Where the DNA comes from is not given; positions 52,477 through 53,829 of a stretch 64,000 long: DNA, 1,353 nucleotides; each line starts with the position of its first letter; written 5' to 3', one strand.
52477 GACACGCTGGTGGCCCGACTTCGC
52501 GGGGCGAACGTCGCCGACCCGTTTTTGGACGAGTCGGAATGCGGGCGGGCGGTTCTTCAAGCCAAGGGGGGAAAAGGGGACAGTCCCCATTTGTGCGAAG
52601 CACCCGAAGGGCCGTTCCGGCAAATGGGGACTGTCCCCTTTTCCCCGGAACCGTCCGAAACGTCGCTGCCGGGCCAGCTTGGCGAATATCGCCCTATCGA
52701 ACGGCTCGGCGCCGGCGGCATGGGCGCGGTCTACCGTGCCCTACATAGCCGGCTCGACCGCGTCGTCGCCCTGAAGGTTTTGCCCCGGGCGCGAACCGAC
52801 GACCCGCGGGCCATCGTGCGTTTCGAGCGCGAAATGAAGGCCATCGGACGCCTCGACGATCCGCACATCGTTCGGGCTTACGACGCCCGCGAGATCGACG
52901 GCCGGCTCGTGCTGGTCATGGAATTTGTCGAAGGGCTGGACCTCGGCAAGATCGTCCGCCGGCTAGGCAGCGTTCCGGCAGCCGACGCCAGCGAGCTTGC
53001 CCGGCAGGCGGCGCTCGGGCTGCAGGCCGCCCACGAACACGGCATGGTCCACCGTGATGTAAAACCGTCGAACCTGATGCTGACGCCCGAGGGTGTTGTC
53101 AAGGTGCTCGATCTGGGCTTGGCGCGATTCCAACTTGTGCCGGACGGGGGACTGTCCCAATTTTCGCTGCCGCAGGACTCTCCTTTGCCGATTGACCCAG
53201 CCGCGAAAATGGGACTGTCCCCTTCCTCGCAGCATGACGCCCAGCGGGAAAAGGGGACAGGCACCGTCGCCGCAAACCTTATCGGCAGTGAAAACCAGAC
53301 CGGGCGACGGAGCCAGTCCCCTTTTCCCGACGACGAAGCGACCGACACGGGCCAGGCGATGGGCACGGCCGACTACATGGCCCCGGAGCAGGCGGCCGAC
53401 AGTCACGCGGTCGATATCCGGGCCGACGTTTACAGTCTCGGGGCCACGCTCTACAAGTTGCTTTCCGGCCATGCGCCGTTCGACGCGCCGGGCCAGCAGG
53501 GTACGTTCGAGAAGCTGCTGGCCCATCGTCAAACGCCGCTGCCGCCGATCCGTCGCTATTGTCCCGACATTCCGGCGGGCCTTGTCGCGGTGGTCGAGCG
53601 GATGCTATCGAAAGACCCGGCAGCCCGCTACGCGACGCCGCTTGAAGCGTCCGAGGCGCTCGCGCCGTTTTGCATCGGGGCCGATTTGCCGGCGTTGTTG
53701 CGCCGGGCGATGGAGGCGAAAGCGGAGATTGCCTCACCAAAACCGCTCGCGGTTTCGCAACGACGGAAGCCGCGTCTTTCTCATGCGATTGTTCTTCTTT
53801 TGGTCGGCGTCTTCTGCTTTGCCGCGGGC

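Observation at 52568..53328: Three palindromic REP-like elements sit in frame in the kinase gene, two of them in the activation segment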

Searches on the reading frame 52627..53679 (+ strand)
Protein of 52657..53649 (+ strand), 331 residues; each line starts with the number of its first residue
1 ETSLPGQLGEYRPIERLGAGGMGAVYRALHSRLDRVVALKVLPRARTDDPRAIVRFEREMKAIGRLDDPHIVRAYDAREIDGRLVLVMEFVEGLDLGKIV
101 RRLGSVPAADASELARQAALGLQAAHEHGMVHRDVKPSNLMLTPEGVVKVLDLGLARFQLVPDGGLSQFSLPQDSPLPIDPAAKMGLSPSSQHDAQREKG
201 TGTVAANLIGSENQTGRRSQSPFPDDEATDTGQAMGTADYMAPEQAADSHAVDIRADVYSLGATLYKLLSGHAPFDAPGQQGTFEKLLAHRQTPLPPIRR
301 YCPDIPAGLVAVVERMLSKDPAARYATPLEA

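Call 44: search_solved_structures(query=window:52657-53649:+, max_evalue=1e-20, show_alignments=2)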
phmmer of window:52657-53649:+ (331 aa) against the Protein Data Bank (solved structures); distinct sequences matched with E-value up to 1e-20: 62 (the best 60 are shown).
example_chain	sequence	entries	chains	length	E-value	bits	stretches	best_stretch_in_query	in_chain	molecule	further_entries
9ruk_A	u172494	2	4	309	3.4e-44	154.7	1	9-156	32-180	Serine/threonine-protein kinase StkP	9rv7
9ruj_A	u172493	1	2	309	4.1e-44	154.4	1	9-156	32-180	Serine/threonine-protein kinase StkP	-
9ru3_A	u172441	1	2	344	5.2e-44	154.1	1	9-156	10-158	Serine/threonine-protein kinase StkP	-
2h34_A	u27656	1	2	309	2.5e-43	151.9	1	7-157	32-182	Serine/threonine-protein kinase pknE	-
4ow8_A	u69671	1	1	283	9.8e-42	146.6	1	9-157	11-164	Serine/threonine-protein kinase PknA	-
9tmq_A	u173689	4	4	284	9.9e-42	146.6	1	9-157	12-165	Serine/threonine-protein kinase PknA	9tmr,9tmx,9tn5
6b2q_A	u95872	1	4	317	1.6e-41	146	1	9-157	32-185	Serine/threonine-protein kinase PknA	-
6b2p_A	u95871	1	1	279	2.7e-41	145.2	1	10-163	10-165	Serine/threonine-protein kinase PknB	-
5u94_A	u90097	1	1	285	2.8e-41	145.1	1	10-162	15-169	Serine/threonine-protein kinase PknB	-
1o6y_A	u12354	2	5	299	3.5e-41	144.8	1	10-162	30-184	SERINE/THREONINE-PROTEIN KINASE PKNB | Probable serine/threonine-protein kinase pknB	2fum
1mru_A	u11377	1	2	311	4.1e-41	144.6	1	10-162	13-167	Probable serine/threonine-protein kinase pknB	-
6i2p_A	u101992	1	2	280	2.4e-40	142.1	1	10-162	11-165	Serine/threonine-protein kinase PknB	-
3f61_A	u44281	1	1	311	4.2e-40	141.3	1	10-165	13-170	Serine/threonine-protein kinase pknB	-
3orm_A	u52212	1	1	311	4.4e-40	141.2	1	10-162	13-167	Serine/threonine protein kinase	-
3ori_A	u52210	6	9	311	5e-40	141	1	10-162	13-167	Serine/threonine protein kinase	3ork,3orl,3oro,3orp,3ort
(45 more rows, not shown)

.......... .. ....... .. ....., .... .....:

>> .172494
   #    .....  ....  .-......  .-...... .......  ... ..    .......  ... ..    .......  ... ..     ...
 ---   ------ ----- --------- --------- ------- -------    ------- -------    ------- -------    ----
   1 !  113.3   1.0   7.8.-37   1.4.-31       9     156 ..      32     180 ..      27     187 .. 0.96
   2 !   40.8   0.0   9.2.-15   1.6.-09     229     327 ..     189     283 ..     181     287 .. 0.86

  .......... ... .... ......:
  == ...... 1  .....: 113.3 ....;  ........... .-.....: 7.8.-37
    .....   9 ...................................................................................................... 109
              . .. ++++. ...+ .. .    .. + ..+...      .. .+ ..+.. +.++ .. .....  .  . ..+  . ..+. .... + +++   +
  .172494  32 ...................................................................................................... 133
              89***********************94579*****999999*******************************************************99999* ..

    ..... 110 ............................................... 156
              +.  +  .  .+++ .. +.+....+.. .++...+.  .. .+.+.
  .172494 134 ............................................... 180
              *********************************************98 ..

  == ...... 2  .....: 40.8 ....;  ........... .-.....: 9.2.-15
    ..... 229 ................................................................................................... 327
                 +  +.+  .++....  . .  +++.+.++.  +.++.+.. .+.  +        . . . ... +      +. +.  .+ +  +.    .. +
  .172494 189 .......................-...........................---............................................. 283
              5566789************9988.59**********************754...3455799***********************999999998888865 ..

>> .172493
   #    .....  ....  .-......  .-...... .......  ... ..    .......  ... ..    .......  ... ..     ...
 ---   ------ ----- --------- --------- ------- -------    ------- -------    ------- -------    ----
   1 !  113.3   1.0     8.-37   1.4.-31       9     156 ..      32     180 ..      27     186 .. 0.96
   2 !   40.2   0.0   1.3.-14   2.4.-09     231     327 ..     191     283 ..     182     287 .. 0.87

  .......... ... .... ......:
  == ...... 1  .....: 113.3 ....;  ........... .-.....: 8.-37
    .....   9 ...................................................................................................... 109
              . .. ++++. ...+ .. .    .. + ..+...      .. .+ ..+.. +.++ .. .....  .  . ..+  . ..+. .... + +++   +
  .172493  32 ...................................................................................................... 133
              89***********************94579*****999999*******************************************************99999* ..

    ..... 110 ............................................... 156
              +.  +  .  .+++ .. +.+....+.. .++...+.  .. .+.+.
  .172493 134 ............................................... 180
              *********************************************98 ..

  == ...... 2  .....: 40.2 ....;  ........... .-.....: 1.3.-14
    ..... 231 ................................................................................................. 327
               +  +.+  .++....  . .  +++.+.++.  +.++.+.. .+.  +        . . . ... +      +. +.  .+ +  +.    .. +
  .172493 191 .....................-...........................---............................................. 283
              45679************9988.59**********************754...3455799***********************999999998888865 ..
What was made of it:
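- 52330..59106 (+): Host gene: 2258-aa ORF with zf-HC2 anti-sigma N-terminus (aa 10-39), Hanks-type Ser/Thr kinase (aa ~118-436), a predicted membrane-spanning hydrophobic stretch, an HlyD-like region and repeats resembling TIGR03067. PDB matches to StkP/PknE/PknA/PknB (call 44).
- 53110..53388 (+): Activation segment DLG(261-263)...APE(351-353): 93 aa here, against 33 aa in the positional ortholog. A 72-aa gap in PDB alignments (call 44).
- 53341..53349 (+): T338-D-T340: conserved activation-loop threonines, retained immediately C-terminal of the inserts. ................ aligns to the StkP activation-loop positions that are mutated (A or E) in the deposited constructs (call 44).
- On RPE-like coding palindromic repeats (functional class): PDB kinases align on both sides of the gap (call 44).
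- On Hanks-type Ser/Thr protein kinase (host gene): PDB hits to StkP and PknB (call 44).
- Closest known: Hanks-type bacterial Ser/Thr kinases StkP / PknB / PknA / PknE. Different: There are 72 extra residues between DLG+6 and the T-x-T region (call 44).
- PDB kinases align on both sides of a 72-aa gap (call 44).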

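Call 54: predict_structure(alignment_id=A2)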
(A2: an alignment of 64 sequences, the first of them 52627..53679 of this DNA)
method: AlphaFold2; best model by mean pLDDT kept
length: 351 residues; sequences in the alignment: 64
mean_pLDDT: 79.2   pTM: 0.76
mean pLDDT of the five models: 79.2, 78.8, 78.5, 78.3, 76.9
residues with pLDDT >= 90: 206; 70-90: 51; 50-70: 18; < 50: 76
segments of 3 or more residues with pLDDT < 50: 1-6, 173-241
pLDDT, mean of each block of 10 residues (from residue 1): 45 81 93 92 96 88 81 88 92 93 95 97 98 94 94 97 64 43 39 36 36 32 34 31 72 91 95 98 93 94 97 98 98 98 98 79
secondary structure, 60 per line:
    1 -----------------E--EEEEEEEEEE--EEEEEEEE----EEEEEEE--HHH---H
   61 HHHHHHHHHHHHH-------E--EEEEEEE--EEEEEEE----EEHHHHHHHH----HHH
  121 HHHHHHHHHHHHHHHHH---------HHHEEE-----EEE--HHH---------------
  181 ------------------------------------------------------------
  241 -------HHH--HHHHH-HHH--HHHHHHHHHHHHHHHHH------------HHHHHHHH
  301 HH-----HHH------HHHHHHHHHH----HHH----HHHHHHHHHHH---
elements in order: E21-30 E33-40 E45-51 H60-73 E84-90 E93-99 H106-113 H118-137 E150-152 E158-160 H253-257 H264-280 H293-302 H317-326 H338-348
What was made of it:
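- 53110..53388 (+): AlphaFold pLDDT <50 for aa 272-340 (call 54).
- On RPE-like coding palindromic repeats (functional class): AlphaFold gives a core with pLDDT >90 and inserts with pLDDT <50 and no secondary structure (call 54).
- AlphaFold gives a core with pLDDT >90, but aa 272-340 have pLDDT <50 and no secondary structure (call 54). The region is predicted disordered (call 54).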
